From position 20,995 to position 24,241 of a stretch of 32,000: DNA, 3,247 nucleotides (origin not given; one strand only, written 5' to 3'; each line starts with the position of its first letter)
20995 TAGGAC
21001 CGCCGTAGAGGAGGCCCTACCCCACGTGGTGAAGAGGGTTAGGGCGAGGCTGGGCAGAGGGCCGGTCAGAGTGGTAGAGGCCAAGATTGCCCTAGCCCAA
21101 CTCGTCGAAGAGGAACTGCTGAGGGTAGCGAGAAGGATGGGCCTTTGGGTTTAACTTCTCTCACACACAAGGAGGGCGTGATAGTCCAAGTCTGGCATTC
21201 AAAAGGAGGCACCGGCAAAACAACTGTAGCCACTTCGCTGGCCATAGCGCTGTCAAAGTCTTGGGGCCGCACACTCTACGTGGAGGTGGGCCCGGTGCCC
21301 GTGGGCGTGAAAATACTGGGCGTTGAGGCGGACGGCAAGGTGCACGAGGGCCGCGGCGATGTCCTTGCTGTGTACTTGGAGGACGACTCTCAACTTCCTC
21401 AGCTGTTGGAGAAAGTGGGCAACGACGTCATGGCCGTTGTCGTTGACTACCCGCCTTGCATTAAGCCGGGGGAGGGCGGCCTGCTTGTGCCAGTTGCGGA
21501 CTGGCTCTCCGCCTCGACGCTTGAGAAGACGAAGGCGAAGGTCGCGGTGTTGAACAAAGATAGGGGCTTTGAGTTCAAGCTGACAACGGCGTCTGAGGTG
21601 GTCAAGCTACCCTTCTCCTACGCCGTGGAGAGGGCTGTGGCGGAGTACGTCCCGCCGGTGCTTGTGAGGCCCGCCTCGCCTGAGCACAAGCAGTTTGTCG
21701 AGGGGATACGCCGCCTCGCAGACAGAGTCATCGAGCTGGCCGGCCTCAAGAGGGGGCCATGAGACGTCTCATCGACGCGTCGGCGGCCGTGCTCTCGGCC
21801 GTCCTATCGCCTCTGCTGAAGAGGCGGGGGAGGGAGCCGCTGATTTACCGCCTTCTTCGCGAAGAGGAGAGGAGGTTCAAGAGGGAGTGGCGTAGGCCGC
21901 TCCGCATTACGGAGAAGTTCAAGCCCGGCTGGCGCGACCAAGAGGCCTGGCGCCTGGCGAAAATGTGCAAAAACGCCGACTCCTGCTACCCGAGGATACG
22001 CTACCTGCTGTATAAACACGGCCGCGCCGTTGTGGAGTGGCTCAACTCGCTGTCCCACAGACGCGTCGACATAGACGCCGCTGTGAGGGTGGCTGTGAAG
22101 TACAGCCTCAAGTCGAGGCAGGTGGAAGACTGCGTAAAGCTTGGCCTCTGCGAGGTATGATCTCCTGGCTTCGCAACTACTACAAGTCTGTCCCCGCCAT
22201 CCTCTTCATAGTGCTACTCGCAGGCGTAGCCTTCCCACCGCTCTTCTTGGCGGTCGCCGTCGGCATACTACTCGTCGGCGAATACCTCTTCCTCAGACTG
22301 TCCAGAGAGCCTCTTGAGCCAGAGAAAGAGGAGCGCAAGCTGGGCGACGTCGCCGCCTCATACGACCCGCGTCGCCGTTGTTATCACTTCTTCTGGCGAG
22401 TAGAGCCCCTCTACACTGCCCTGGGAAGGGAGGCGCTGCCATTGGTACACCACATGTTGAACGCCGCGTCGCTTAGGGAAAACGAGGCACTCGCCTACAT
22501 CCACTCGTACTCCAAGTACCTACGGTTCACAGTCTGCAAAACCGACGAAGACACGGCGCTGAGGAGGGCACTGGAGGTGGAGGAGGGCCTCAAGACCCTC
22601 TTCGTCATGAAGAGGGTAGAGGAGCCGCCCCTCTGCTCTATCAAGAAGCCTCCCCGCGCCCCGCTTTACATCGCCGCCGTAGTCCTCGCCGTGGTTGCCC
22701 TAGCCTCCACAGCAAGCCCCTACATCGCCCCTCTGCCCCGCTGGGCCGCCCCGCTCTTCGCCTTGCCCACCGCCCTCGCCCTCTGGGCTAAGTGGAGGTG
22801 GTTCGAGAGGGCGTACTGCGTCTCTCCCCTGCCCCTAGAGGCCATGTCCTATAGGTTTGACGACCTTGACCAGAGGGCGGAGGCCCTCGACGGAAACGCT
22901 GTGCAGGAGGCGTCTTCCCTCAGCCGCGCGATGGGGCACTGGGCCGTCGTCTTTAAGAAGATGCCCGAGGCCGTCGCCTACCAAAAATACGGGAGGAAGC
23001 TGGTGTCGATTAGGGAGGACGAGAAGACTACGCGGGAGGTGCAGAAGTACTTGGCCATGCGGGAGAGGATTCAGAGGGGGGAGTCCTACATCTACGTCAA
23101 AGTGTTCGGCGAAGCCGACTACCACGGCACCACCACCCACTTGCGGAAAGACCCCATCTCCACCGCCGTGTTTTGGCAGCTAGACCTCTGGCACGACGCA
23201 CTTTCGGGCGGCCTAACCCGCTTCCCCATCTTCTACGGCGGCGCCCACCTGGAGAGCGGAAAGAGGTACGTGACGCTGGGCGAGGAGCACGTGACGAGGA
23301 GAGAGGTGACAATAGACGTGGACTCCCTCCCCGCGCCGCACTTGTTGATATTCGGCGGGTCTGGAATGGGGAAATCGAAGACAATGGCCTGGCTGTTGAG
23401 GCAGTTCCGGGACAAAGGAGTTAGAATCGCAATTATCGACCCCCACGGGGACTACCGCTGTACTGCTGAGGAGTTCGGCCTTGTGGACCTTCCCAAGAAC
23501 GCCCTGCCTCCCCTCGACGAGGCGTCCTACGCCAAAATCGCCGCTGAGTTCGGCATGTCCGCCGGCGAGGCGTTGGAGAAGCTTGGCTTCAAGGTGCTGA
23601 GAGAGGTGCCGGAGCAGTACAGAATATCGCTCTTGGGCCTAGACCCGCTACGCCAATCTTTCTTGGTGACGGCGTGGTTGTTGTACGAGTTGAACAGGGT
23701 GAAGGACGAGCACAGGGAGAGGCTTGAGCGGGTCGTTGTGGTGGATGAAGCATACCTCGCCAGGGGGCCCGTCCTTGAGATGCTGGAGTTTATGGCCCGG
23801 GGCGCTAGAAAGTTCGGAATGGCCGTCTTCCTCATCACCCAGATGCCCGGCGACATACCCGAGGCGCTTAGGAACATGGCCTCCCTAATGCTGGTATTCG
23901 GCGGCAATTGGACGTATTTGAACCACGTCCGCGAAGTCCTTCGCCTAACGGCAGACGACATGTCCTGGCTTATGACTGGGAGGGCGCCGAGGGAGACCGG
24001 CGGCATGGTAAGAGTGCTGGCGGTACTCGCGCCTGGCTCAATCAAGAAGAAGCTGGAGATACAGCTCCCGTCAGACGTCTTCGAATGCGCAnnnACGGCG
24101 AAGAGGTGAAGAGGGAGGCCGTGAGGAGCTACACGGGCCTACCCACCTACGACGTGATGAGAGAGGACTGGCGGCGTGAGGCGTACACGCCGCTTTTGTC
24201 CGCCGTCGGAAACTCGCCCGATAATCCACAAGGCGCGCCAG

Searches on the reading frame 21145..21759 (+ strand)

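Call 17: search_protein_families(library=pfam, proteins=[window:21145-21759:+], max_evalue=0.01)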
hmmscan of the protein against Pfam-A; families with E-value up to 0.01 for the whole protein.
window:21145-21759:+ (205 aa): 5 families
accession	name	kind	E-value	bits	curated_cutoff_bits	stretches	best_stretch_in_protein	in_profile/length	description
PF01656.29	CbiA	-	9.9e-06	26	25.4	1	19-51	6-38/125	CobQ/CobB/MinD/ParA nucleotide binding domain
PF13614.12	AAA_31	-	1.9e-05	25.1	27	1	13-48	3-38/177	AAA domain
PF13481.12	AAA_25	-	0.00042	20.4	27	1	20-80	41-100/195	AAA domain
PF10609.15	ParA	-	0.00079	19.4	27.1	1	13-39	5-31/246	NUBPL iron-transfer P-loop NTPase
PF02374.21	ArsA_ATPase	-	0.0013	18.4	24.3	1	20-50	9-39/305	Anion-transporting ATPase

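Call 27: search_protein_families(library=ncbifam, proteins=[window:21145-21759:+], max_evalue=0.1)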
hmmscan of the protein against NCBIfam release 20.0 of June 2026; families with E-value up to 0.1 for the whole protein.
window:21145-21759:+ (205 aa): 13 families
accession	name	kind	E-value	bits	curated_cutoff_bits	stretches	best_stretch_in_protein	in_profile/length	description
NF041546.1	ParA_partition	equivalog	2.2e-07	30.7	180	1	13-107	1-89/203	ParA family partition ATPase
NF053622.1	ATPseBagAMYCTU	equivalog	7.7e-07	28.8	400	1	15-48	10-43/325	ATPase BagA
TIGR03815.1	CpaE_hom_Actino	equivalog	7.9e-06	25.2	154.45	1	7-59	107-160/340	septum site-determining protein Ssd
TIGR01969.1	minD_arch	subfamily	2.7e-05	23.5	201.75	1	13-40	2-29/251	cell division ATPase MinD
TIGR03371.1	cellulose_yhjQ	equivalog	0.0012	18.3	157.85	1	16-50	6-40/246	cellulose biosynthesis protein BcsQ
TIGR00345.1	GET3_arsA_TRC40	subfamily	0.0074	15.8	135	1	20-47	5-32/299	TRC40/GET3/ArsA family transport-energizing ATPase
TIGR01968.1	minD_bact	equivalog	0.0074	15.6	212.9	1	13-48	3-38/261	septum site-determining protein MinD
NF041136.1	MrpORP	equivalog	0.011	15.1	450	1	15-39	9-33/365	iron-sulfur cluster carrier protein MrpORP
TIGR04291.1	arsen_driv_ArsA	equivalog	0.018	13.7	650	1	18-39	326-347/565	arsenical pump-driving ATPase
NF010443.0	PRK13869.1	subfamily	0.032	13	446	1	13-69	123-179/405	plasmid-partitioning protein RepA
NF041417.1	ArsA_halo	exception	0.048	12.3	800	1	17-63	17-63/617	arsenical pump-driving ATPase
TIGR02237.1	recomb_radB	equivalog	0.051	13.4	172.4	1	9-47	10-47/210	DNA repair and recombination protein RadB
NF050088.1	Get3_fold_NosAFP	equivalog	0.067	12.1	325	1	19-90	9-80/364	Get3/ArsA fold putative tail anchor-mediating ATPase NosAFP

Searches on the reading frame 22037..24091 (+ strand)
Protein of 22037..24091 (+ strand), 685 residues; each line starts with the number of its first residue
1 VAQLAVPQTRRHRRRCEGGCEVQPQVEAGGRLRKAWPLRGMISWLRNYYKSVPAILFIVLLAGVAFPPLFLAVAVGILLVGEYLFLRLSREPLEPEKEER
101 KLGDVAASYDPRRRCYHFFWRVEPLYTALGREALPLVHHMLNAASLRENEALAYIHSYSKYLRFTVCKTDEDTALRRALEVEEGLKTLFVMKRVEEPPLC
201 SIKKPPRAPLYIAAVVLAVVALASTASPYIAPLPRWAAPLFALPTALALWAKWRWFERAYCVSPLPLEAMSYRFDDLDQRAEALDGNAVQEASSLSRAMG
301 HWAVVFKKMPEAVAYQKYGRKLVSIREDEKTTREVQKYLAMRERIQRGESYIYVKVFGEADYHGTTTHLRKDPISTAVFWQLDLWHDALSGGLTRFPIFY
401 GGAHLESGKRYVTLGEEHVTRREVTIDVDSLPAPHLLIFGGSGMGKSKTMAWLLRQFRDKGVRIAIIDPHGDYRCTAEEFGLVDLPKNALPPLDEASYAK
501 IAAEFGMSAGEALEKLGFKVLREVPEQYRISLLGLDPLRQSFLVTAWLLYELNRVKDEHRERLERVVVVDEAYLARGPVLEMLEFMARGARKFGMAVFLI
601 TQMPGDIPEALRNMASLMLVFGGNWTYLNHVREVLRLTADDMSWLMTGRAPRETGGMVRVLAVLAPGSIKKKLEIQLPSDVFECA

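Call 17: search_protein_families(library=pfam, proteins=[window:22037-24091:+], max_evalue=0.01)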
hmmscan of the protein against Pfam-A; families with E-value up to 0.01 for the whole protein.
window:22037-24091:+ (685 aa): 7 families
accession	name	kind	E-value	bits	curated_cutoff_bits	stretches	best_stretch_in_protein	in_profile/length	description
PF01935.23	DUF87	-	1.5e-13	51.8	23.2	1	422-477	12-68/220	Helicase HerA, central domain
PF10412.15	TrwB_AAD_bind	-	9.7e-07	28.4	20.5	1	434-473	16-55/387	Type IV secretion-system coupling protein DNA-binding domain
PF05872.18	HerA_C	-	1.7e-06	27.4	22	0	547-610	239-308/502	Helicase HerA-like C-terminal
PF13401.12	AAA_22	-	1.6e-05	25.6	27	1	434-601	6-122/130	AAA domain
PF12846.13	AAA_10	-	2.4e-05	24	27.5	0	433-472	21-60/362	AAA-like domain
PF19044.6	P-loop_TraG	-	0.00063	18.9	25.8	0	436-476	32-72/413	TraG P-loop domain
PF01580.24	FtsK_SpoIIIE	-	0.001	19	24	1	404-453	12-59/221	FtsK/SpoIIIE family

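Call 18: find_related_loci(query=window:22037-24091:+, collection=genome_contigs, flank=10000)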
Query window:22037-24091:+ (685 aa) in genome_contigs; peptide patterns used: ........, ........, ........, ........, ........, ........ (x = any residue, [..] = any of these).
77 stretches matched a pattern, but none encodes a relative of the query by tblastn (E <= 1e-3).

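Call 27: search_protein_families(library=ncbifam, proteins=[window:22037-24091:+], max_evalue=0.1)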
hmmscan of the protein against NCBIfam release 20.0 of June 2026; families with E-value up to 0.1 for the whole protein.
window:22037-24091:+ (685 aa): 12 families
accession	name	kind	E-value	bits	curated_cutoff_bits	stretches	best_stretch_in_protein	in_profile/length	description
NF053655.1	CedD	equivalog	2.6e-10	39.6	600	1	434-484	222-272/527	DNA-translocating ATPase CedD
NF042943.1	HerA_antiphage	equivalog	7.8e-10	37.9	800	1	408-474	131-198/566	anti-phage-associated helicase HerA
NF045975.1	VirB4_plasma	equivalog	1.4e-05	23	590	1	437-481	519-563/894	Mbov_0397 family ICE element conjugal transfer ATPase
NF040937.1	HerA_Thermprot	equivalog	1.6e-05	23.5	800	1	413-474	121-181/487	DNA double-strand break repair helicase HerA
NF040819.1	helicase_HerA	equivalog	2e-05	23.3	970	1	421-473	142-197/561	DNA double-strand break repair helicase HerA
TIGR02746.1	TraC-F-type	equivalog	0.00028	18.9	567.05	0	561-606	638-687/800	type IV secretion system protein TraC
TIGR03743.1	SXT_TraD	subfamily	0.00035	19.1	366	1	420-473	163-215/636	conjugative transfer system coupling protein TraD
NF045971.1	conju_CD1110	equivalog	0.00063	18.1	325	1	414-481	396-464/752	VirB4-like conjugal transfer ATPase, CD1110 family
TIGR02759.1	TraD_Ftype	equivalog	0.0086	14.9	521.35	1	434-473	177-216/566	type IV conjugative transfer system coupling protein TraD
NF041017.1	DNA_import_CedB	equivalog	0.012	14.3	700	0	412-473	254-316/590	DNA import protein CedB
NF042944.1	HerA_antiphage_2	equivalog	0.025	13.3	850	0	423-456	126-159/576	anti-phage-associated helicase HerA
TIGR03925.1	T7SS_EccC_b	equivalog_domain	0.032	12.5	346.55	1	408-470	338-402/564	type VII secretion protein EccCb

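Call 72: search_solved_structures(query=window:22157-24091:+, max_evalue=0.01)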
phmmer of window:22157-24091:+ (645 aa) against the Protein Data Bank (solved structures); distinct sequences matched with E-value up to 0.01: 3.
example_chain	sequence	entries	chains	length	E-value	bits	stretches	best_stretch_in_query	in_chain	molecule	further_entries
9x1l_A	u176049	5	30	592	9.3e-07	30.6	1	360-434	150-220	DNA helicase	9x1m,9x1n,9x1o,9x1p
8wiv_A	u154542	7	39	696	9.7e-07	30.5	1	368-436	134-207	Helicase HerA central domain-containing protein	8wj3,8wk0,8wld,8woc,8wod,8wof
4d2i_A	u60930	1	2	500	0.00074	21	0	382-434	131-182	HERA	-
